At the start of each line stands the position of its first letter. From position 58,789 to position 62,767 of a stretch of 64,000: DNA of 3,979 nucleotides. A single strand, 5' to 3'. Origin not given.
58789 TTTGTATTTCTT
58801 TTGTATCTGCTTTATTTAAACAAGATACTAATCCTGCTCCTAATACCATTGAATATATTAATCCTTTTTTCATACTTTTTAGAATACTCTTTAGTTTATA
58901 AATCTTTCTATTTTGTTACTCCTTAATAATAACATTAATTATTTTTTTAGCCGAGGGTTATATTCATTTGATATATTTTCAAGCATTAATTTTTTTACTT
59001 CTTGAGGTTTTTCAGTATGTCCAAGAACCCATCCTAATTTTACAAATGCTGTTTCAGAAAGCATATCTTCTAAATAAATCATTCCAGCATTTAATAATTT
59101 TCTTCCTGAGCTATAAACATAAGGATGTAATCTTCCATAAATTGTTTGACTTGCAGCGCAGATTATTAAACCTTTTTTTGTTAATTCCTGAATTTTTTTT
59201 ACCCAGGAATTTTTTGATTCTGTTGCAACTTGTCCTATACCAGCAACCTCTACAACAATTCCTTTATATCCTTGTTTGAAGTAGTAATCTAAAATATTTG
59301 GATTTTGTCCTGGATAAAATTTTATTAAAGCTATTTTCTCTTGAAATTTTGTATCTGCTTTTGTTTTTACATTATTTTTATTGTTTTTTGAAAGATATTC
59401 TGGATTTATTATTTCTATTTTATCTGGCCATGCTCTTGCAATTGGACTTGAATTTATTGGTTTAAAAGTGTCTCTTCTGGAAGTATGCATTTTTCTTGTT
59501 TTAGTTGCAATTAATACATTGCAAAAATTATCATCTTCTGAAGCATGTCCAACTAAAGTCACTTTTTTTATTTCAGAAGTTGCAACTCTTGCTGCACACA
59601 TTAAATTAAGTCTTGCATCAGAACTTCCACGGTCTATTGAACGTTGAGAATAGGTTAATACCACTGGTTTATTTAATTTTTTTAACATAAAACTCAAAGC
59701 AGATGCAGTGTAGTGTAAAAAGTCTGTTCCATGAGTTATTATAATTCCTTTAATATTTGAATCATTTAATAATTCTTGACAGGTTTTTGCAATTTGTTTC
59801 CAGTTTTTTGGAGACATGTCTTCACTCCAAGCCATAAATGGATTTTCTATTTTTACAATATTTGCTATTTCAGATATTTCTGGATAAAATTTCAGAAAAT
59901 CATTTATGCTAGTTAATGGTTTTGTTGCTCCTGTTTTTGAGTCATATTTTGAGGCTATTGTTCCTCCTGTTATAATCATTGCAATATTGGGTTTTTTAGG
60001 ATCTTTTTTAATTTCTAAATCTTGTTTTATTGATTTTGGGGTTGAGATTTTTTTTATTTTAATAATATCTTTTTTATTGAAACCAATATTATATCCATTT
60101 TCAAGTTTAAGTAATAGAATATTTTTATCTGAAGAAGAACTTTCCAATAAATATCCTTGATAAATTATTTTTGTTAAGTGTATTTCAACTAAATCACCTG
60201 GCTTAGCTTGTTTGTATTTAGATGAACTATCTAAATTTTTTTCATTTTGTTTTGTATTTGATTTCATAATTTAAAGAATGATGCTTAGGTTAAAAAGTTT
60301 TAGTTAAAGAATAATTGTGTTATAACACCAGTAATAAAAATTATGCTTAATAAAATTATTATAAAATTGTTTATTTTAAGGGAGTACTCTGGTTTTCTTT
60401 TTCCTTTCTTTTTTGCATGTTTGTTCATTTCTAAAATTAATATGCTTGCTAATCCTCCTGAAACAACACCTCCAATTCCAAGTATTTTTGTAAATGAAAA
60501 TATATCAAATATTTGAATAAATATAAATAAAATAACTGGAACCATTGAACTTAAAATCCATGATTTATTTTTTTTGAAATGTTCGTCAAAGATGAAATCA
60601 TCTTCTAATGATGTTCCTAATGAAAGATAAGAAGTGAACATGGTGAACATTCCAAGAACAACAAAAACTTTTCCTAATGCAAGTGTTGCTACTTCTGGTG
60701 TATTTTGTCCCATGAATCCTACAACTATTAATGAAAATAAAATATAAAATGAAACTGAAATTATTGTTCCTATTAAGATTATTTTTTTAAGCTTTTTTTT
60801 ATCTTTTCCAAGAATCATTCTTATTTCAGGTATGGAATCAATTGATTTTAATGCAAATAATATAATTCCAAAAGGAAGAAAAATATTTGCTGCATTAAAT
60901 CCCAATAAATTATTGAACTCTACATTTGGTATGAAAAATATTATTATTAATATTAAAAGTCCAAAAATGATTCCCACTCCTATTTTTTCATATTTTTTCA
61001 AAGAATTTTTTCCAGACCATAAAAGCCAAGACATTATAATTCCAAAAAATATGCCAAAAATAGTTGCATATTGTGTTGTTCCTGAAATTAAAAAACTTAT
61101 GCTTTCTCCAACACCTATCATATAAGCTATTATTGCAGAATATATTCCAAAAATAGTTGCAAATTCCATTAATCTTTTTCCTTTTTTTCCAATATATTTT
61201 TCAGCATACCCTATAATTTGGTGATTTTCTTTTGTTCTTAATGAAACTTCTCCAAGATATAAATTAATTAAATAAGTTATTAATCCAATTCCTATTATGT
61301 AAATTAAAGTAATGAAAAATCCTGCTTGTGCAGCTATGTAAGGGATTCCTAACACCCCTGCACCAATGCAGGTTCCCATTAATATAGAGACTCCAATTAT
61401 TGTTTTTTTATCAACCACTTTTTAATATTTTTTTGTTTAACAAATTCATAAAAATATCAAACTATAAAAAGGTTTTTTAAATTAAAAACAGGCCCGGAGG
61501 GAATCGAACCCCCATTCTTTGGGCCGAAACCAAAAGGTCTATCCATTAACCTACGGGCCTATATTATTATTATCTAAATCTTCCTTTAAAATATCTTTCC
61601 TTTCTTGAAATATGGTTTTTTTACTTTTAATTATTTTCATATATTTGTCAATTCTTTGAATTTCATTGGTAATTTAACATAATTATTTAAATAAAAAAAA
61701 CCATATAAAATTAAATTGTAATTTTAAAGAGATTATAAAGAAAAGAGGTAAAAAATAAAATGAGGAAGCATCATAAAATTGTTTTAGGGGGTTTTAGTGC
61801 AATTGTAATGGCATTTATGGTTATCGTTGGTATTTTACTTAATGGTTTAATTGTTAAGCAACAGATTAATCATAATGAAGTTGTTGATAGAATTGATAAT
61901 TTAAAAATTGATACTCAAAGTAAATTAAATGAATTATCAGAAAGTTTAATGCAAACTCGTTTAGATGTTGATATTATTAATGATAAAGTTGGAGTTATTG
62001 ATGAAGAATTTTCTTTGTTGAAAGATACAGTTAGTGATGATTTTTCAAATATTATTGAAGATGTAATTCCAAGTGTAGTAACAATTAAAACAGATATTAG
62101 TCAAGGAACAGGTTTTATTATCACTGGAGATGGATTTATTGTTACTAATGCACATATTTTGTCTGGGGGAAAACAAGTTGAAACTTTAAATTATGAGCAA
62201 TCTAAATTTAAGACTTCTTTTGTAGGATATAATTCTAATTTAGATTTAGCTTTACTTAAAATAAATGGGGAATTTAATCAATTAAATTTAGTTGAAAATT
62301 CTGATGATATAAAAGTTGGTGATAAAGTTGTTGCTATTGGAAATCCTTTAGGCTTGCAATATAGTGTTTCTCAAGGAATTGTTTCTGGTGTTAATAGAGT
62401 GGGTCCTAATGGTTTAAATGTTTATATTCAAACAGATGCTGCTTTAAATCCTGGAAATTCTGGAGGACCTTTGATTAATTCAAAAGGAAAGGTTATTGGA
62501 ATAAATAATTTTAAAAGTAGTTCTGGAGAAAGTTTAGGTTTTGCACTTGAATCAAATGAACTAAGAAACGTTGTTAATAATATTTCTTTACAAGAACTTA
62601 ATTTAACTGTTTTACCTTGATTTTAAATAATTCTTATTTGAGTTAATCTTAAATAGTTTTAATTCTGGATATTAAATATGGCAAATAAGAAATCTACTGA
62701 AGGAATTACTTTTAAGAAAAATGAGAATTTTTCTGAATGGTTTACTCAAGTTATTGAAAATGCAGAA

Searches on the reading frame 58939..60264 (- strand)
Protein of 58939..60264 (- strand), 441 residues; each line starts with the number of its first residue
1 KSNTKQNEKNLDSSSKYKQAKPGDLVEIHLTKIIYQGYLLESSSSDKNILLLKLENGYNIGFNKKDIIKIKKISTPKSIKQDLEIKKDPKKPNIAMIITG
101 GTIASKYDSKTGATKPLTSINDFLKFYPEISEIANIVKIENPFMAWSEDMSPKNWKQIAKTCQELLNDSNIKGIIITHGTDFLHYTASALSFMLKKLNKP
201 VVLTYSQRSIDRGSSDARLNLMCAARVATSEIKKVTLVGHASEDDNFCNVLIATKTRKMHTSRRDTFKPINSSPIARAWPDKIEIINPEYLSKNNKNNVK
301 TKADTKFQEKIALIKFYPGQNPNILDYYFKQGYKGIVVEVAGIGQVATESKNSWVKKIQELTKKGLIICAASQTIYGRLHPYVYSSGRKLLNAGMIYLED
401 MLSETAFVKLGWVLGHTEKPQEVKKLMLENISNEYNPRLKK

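Call 49: search_protein_families(library=pfam, proteins=[window:58939-60264:-], max_evalue=0.001)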
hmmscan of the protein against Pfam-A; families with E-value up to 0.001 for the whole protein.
window:58939-60264:- (441 aa): 3 families
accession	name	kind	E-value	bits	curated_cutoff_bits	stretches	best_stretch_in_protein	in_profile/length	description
PF00710.25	Asparaginase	-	2.5e-52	177.7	22.5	1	93-286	1-188/193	Asparaginase, N-terminal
PF17763.6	Asparaginase_C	-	1.2e-26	93.3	34.6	1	310-427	1-114/114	Glutaminase/Asparaginase C-terminal domain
PF18195.6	GatD_N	-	8.1e-14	51.2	25.7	1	20-73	1-54/54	GatD N-terminal domain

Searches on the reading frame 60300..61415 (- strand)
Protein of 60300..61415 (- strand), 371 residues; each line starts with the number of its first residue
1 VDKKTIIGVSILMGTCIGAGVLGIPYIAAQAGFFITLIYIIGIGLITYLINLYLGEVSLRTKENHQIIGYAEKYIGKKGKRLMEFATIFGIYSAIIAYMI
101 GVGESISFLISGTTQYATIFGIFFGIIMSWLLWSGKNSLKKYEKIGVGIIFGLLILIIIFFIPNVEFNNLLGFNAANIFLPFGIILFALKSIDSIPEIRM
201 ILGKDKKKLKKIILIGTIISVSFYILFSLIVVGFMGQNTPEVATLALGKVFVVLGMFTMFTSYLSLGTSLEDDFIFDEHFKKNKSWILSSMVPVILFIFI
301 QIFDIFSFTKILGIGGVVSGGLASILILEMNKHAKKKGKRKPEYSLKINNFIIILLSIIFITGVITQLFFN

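Call 49: search_protein_families(library=pfam, proteins=[window:60300-61415:-], max_evalue=0.001)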
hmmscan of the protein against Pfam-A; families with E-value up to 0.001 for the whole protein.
window:60300-61415:- (371 aa): 2 families
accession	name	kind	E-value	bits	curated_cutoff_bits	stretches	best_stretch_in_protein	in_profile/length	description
PF03222.19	Trp_Tyr_perm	-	2.9e-32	112.7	22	1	3-238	3-245/393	Tryptophan/tyrosine permease family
PF01490.24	Aa_trans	-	4.7e-13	49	25.6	1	7-366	7-406/410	Transmembrane amino acid transporter protein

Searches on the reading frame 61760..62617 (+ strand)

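Call 49: search_protein_families(library=pfam, proteins=[window:61760-62617:+], max_evalue=0.001)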
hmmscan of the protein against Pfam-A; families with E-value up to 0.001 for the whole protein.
window:61760-62617:+ (286 aa): 2 families
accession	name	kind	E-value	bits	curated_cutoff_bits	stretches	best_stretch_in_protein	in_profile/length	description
PF13365.12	Trypsin_2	-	1.7e-30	107.1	27.6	1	116-248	1-144/144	Trypsin-like peptidase domain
PF00089.32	Trypsin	-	1.1e-18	68.3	20.6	1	114-271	21-219/220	Trypsin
